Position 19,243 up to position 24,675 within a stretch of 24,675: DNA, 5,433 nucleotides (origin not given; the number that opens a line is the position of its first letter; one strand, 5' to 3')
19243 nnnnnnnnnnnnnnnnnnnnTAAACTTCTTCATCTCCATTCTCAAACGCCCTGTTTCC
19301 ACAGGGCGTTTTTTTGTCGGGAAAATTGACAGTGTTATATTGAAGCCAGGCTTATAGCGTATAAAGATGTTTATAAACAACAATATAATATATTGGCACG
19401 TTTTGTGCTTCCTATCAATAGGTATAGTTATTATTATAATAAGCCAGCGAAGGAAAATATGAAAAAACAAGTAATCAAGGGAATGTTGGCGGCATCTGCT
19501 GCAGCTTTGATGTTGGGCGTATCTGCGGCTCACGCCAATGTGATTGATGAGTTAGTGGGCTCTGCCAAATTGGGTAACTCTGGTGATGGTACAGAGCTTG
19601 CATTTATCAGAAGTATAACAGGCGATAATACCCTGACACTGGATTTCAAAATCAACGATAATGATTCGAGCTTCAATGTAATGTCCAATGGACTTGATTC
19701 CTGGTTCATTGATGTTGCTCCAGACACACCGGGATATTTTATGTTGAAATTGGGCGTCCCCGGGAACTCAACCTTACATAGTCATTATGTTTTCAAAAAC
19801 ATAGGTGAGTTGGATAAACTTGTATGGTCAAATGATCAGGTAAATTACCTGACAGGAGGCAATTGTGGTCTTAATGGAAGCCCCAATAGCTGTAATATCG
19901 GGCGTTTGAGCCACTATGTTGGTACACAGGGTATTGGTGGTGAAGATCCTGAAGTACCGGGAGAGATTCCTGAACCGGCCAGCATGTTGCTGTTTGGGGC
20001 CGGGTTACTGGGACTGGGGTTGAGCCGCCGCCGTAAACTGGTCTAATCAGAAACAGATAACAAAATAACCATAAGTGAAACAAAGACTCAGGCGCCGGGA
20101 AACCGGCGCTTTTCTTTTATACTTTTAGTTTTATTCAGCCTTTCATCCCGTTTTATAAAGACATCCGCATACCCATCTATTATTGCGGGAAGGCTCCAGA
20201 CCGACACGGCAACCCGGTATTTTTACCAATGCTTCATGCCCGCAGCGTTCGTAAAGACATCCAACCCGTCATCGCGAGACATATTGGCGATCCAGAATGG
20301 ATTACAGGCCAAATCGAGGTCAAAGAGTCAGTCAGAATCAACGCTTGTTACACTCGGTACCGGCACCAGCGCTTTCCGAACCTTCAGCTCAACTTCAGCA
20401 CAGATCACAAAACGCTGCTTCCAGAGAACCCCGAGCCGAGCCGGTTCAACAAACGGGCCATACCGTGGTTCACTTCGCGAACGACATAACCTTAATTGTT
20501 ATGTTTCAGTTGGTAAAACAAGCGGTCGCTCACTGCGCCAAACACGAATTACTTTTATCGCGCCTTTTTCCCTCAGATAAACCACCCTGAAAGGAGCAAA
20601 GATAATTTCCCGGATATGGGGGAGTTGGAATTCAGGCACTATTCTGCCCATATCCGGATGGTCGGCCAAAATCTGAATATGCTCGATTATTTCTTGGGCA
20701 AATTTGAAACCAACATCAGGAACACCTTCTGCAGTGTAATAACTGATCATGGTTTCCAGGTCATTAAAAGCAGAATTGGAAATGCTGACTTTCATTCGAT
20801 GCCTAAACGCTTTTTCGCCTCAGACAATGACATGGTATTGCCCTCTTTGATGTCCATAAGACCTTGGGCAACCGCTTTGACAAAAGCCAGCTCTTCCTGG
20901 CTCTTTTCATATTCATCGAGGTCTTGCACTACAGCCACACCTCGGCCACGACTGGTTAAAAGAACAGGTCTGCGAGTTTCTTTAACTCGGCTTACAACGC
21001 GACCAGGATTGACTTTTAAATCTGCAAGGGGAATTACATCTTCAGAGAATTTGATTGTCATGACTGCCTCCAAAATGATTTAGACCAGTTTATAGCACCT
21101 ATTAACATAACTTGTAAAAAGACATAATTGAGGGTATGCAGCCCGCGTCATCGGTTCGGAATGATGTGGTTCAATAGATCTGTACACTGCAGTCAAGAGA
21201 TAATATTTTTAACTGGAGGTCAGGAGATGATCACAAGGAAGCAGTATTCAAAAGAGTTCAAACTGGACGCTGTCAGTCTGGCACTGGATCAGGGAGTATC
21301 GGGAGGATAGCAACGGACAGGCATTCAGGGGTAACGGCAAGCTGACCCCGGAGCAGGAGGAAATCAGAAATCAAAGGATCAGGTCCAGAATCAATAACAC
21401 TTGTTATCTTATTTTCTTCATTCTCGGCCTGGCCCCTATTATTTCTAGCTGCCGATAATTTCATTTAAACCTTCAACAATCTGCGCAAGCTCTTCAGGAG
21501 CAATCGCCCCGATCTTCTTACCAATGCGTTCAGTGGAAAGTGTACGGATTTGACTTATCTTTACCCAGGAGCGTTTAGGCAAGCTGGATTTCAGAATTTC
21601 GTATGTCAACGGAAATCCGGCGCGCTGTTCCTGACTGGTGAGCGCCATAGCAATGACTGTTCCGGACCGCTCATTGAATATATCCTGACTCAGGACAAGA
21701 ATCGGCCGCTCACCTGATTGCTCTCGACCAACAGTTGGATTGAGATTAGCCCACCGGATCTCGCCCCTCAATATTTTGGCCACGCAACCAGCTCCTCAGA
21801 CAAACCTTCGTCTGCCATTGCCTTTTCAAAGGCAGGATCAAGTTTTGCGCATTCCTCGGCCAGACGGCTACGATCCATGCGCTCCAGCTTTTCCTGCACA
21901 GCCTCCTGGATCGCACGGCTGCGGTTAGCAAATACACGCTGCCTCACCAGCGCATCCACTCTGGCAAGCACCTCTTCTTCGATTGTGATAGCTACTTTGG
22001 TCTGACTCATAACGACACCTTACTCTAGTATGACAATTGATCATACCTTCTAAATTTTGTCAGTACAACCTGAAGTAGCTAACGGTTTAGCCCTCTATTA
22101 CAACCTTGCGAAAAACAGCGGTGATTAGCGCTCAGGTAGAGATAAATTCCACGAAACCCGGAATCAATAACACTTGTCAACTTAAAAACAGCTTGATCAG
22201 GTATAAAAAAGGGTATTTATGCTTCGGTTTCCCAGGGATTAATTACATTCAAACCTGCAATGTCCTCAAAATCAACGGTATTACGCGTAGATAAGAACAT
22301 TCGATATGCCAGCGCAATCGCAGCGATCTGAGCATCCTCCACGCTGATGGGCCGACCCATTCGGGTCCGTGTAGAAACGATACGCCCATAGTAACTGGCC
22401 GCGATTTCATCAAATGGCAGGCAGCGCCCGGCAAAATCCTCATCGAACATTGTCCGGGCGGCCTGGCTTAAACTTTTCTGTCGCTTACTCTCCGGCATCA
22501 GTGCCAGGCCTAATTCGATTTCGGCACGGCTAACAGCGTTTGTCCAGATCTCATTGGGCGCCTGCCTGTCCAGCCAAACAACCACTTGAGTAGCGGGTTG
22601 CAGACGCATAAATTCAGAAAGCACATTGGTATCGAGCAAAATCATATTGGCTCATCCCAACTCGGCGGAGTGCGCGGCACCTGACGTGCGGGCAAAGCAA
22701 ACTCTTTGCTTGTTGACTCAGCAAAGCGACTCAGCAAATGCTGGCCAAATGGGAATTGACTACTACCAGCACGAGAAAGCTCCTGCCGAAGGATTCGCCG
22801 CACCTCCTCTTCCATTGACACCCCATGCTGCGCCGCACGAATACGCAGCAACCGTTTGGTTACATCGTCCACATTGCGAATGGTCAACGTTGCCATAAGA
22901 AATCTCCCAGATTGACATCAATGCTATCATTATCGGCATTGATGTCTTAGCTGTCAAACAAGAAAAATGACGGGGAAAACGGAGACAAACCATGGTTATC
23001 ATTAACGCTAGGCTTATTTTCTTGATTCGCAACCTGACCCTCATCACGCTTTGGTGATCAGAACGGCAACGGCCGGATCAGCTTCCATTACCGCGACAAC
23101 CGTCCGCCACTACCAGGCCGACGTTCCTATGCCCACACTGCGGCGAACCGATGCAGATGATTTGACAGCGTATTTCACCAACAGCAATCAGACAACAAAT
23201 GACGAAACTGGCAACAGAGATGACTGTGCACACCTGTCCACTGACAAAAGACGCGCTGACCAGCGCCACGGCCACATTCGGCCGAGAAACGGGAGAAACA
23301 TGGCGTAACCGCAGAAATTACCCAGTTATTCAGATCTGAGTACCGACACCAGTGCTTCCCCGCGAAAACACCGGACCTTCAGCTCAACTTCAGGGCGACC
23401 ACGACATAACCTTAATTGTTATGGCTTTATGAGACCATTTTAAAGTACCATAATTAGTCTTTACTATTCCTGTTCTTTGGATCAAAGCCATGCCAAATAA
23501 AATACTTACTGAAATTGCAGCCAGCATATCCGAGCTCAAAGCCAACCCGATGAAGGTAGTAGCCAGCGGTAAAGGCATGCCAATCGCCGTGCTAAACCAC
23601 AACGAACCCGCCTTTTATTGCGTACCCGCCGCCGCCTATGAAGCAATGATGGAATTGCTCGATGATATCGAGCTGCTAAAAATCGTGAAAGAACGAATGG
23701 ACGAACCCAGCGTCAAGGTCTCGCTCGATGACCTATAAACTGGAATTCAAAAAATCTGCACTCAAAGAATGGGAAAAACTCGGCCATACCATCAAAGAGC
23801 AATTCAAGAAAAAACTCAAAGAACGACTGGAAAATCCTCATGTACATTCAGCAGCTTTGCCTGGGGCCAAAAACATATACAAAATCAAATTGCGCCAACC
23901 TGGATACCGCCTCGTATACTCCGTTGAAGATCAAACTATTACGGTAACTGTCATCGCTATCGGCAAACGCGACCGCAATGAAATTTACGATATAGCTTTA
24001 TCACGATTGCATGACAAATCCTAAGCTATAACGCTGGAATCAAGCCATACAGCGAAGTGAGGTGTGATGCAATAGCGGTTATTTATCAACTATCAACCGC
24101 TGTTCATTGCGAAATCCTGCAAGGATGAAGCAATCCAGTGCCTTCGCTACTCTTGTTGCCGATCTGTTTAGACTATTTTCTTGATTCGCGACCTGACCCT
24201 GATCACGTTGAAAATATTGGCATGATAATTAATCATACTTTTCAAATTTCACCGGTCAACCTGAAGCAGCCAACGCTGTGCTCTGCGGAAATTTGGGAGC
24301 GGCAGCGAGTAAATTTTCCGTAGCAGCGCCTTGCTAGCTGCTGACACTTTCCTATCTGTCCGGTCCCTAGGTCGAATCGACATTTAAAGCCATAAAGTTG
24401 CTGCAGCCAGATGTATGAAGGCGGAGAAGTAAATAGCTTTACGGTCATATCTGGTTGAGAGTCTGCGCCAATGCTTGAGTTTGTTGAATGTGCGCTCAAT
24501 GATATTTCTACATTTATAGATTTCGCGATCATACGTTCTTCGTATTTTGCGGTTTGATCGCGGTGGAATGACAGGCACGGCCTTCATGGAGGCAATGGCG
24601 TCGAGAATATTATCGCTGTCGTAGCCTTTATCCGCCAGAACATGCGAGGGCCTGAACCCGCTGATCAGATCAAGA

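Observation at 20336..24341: TA island of four modules built from cassette-like units, mostly oriented opposite to the left array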

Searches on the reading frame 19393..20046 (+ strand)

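Call 8: search_protein_families(library=pfam, proteins=[window:19393-20046:+], max_evalue=0.01)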
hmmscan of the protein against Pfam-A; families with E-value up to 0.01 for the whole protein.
window:19393-20046:+ (217 aa): 1 family
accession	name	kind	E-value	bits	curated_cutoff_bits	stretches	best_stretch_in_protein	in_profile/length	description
PF07589.16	PEP-CTERM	-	1.4e-07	31.7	20.7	1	192-213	2-24/24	PEP-CTERM motif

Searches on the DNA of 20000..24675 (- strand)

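Call 59: search_rna_families(source=window, start=20000, end=24675, threshold=evalue, max_evalue=1)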
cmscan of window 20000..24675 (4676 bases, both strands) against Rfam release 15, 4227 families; matches with E-value up to 1: 0.
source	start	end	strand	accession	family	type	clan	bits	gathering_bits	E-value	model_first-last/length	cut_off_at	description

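Call 65: search_with_rna_model(model_id=R1, sources=[L033, L034, L035, L037, L038], filters=off, max_evalue=5)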
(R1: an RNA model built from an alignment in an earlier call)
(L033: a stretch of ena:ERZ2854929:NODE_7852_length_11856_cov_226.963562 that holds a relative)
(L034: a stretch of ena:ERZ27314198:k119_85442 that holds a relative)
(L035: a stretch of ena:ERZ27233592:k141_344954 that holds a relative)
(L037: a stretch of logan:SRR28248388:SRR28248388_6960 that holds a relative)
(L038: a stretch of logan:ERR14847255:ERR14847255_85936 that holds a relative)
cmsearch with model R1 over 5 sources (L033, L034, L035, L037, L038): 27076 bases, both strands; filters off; matches with E-value up to 5: 6.
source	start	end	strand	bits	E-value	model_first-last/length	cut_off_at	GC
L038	2234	2283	-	12.7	0.27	1-77/77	no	0.34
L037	2049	2082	+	11.3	0.63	1-77/77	no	0.44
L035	9165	9194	-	9.6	1.8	1-77/77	no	0.33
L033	4688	4788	-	8.1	4.4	13-67/77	no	0.42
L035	656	678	-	7.9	4.8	1-77/77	no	0.57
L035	3354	3402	+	7.9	4.8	19-59/77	no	0.73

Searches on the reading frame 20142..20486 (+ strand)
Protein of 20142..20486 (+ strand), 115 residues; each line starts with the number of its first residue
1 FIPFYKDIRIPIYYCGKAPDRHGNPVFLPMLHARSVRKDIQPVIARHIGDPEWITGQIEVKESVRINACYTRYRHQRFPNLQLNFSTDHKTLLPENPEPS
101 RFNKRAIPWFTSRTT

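Call 25: search_protein_families(library=pfam, proteins=[window:20142-20486:+], max_evalue=1)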
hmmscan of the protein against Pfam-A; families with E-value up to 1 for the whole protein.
seq(115 aa): 0 families
